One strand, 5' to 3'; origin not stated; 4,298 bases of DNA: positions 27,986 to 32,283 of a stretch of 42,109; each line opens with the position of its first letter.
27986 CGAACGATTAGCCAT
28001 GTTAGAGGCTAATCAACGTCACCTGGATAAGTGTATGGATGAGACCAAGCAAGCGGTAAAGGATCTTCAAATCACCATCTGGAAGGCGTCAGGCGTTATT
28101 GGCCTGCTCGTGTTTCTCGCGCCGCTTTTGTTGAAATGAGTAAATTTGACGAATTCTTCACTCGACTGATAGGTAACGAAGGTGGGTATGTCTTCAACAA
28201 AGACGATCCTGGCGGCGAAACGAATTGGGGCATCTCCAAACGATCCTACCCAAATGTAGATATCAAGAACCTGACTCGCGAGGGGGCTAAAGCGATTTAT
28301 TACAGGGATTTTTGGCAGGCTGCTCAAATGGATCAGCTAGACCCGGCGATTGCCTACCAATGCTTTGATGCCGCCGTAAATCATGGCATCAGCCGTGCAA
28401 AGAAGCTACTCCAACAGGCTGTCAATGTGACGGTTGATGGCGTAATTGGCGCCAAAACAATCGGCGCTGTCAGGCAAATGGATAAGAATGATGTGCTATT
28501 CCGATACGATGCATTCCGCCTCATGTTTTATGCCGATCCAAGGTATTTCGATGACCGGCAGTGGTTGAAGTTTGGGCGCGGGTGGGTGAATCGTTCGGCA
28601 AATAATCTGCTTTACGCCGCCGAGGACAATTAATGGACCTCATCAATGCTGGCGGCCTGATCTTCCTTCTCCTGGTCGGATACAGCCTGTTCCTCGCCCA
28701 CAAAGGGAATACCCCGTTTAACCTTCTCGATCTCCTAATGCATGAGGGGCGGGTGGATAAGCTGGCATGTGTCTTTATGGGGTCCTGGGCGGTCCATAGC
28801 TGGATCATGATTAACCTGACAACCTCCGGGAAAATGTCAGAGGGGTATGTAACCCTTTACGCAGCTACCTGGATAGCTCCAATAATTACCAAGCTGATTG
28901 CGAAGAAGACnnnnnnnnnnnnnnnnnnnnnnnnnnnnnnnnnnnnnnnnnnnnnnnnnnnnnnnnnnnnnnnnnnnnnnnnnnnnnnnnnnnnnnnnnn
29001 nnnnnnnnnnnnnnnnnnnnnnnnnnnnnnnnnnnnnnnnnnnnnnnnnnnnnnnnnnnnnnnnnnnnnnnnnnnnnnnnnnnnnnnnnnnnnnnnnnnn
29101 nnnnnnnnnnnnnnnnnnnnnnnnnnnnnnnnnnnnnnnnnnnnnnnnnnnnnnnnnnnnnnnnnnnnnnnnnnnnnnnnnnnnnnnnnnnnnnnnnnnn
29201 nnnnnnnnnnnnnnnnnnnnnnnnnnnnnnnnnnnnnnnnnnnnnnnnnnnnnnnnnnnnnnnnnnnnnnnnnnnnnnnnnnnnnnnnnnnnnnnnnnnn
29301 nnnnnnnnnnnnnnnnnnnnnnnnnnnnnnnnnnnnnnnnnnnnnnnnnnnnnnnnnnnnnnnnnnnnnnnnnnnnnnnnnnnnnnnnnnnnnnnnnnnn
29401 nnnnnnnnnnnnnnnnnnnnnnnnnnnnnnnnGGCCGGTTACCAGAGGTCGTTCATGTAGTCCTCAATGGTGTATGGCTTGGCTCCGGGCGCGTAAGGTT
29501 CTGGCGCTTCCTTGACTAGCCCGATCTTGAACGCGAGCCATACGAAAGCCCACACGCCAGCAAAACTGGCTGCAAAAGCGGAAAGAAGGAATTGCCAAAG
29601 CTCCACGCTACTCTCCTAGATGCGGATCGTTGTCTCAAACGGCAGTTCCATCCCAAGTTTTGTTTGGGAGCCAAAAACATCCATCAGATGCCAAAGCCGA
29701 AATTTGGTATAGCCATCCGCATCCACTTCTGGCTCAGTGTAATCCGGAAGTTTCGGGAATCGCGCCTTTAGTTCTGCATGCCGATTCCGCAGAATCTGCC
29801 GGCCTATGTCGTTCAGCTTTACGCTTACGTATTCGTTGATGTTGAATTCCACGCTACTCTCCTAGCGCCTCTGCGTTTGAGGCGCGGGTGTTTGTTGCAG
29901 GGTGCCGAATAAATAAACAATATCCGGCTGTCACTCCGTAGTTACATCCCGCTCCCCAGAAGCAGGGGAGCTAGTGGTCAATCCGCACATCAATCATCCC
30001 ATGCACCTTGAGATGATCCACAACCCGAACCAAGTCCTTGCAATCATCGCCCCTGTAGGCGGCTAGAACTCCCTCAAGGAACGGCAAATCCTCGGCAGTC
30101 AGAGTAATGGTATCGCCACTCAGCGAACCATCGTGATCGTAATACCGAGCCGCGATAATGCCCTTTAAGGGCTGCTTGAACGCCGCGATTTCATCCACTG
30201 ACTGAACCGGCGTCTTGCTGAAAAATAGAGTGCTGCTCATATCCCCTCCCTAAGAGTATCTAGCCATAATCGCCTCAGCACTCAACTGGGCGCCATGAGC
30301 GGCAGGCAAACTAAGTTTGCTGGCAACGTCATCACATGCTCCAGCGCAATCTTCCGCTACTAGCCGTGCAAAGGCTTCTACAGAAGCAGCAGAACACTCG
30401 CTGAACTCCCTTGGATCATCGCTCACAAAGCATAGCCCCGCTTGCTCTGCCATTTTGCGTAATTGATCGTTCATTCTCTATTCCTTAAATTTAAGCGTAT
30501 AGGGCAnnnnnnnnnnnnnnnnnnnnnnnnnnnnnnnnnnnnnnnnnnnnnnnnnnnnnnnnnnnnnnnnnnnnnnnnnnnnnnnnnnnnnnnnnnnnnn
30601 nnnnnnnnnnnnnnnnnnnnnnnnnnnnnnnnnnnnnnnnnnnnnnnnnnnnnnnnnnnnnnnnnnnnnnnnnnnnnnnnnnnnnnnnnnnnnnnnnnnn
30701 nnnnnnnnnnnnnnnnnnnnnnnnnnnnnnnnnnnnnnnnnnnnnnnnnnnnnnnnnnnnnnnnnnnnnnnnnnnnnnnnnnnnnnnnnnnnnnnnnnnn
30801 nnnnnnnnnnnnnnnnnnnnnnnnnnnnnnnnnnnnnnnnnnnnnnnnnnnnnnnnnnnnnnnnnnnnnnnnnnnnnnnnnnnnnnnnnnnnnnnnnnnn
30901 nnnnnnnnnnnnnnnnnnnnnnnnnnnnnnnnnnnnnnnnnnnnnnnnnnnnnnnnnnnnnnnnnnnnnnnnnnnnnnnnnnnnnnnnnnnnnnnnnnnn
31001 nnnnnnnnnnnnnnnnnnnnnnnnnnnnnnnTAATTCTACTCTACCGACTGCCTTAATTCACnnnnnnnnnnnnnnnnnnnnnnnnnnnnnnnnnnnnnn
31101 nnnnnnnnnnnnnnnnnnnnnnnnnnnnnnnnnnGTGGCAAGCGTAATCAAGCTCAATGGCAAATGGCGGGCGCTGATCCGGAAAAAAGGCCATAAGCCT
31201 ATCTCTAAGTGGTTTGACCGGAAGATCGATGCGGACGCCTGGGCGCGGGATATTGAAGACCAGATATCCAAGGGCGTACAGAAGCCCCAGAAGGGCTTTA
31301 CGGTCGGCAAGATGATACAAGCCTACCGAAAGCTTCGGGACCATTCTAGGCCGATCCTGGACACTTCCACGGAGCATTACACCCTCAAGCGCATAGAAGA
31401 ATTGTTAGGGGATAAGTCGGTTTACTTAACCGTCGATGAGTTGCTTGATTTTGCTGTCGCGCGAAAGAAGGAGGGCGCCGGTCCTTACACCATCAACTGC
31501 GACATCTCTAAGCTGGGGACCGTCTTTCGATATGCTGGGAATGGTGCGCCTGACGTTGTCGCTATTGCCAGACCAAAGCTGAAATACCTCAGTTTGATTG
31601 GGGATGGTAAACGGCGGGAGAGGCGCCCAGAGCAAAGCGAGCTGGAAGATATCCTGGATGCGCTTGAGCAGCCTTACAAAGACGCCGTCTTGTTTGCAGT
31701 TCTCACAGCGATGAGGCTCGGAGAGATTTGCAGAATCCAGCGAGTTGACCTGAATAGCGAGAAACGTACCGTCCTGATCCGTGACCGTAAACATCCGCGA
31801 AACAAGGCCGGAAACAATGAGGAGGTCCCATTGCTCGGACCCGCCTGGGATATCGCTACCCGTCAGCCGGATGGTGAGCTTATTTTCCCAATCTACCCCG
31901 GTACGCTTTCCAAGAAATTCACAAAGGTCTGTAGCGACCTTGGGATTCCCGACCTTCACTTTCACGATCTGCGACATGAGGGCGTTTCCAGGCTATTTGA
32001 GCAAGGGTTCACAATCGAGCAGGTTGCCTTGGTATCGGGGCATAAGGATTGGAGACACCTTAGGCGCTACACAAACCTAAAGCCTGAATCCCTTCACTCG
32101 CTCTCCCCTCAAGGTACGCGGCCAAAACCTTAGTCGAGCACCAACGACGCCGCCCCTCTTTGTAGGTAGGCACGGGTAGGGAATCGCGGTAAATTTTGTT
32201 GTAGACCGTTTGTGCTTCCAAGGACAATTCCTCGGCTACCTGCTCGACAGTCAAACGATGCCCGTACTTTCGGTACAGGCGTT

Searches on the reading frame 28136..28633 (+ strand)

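Call 92: search_protein_families(library=pfam, proteins=[window:28136-28633:+], max_evalue=0.001)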
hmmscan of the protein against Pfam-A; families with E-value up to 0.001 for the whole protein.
window:28136-28633:+ (165 aa): 2 families
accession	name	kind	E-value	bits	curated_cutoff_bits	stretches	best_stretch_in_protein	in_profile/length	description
PF05838.17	Glyco_hydro_108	-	4.6e-26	91.6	21.2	1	10-84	3-85/85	Glycosyl hydrolase 108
PF09374.15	PG_binding_3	-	4.5e-07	30.4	24.6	1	90-154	4-75/76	Predicted Peptidoglycan domain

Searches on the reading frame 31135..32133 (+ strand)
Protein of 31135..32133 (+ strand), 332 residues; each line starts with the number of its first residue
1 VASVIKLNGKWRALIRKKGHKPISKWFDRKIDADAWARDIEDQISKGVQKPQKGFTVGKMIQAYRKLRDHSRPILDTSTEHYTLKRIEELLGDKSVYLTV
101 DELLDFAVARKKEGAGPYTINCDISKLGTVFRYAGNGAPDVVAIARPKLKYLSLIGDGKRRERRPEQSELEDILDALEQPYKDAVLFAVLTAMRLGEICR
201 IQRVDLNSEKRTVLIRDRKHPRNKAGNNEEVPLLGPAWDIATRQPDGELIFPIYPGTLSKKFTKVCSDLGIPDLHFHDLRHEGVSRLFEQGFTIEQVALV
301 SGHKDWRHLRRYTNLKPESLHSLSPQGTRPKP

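Call 92: search_protein_families(library=pfam, proteins=[window:31135-32133:+], max_evalue=0.001)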
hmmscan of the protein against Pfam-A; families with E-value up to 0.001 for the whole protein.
window:31135-32133:+ (332 aa): 1 family
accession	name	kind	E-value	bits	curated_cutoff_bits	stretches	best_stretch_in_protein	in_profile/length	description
PF00589.27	Phage_integrase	-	2.5e-19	70.1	27.1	1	166-317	4-170/172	Phage integrase family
